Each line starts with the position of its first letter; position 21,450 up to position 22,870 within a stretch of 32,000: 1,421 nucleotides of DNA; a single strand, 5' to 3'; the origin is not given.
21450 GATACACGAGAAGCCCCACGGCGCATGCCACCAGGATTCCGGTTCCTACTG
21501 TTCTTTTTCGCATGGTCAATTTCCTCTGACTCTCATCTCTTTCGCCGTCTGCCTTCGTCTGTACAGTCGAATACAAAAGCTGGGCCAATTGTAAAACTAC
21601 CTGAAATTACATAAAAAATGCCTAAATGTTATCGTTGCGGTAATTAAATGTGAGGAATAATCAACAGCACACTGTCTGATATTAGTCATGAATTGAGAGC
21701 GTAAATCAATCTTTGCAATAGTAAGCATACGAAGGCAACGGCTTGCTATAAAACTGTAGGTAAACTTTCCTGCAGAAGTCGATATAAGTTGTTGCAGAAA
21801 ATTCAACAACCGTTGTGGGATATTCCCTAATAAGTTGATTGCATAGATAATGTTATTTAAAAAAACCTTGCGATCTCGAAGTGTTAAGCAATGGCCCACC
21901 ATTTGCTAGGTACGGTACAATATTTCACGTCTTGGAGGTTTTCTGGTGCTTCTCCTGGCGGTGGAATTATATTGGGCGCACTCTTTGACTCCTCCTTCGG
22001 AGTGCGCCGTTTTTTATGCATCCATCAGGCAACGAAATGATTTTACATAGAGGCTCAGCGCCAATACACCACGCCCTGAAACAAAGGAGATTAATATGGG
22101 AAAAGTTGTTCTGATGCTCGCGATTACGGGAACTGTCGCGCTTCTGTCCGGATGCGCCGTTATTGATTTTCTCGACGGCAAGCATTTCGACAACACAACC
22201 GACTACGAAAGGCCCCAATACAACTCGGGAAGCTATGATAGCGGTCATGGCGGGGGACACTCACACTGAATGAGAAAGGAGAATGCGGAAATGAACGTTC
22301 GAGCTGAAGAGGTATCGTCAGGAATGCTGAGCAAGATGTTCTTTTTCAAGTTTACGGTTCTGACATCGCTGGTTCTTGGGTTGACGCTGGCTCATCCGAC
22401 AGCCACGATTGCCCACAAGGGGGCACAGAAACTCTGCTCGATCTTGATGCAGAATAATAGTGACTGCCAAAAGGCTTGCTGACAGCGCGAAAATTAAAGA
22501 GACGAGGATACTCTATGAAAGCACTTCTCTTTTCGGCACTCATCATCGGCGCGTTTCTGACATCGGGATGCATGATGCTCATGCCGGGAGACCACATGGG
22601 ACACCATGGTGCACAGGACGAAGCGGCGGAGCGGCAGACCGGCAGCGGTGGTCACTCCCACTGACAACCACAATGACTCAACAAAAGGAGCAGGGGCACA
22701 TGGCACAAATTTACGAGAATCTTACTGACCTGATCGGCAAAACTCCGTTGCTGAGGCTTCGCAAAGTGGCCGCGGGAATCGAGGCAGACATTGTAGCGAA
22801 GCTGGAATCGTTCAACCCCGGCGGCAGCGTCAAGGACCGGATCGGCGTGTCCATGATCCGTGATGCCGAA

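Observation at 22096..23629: Operon of three tiny secreted/lipo-peptides with shared G-G-H-S-H termini co-oriented with cysK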

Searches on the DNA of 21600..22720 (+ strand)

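Call 44: search_rna_families(source=window, start=21600, end=22720, threshold=evalue, max_evalue=10)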
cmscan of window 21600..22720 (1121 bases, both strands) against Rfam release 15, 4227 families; matches with E-value up to 10: 4.
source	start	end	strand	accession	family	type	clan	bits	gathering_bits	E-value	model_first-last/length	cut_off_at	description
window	22074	22098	+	RF03012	Mu-gpT-DE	Gene; sRNA;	-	17.1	49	0.55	1-53/53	no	Mu-gpT-DE RNA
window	21912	22025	+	RF01719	Pseudomon-1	Gene; sRNA;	-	15.3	50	4.6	1-116/116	no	Pseudomon-1/ErsA RNA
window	22653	22692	-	RF03420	mir-1200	Gene; miRNA;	-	14.9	71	9.3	1-76/76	no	mir-1200 microRNA precursor family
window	22536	22550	-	RF01152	sR1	Gene; snRNA; snoRNA; CD-box;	-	12.7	45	1.8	1-57/57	no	Small nucleolar RNA sR1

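Call 75: search_dna_similar(query=window:22096-22664:+, collection=plasmids, mode=distant, max_rows=10)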
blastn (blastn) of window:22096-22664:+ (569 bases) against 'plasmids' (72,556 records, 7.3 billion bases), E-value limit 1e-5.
No match.
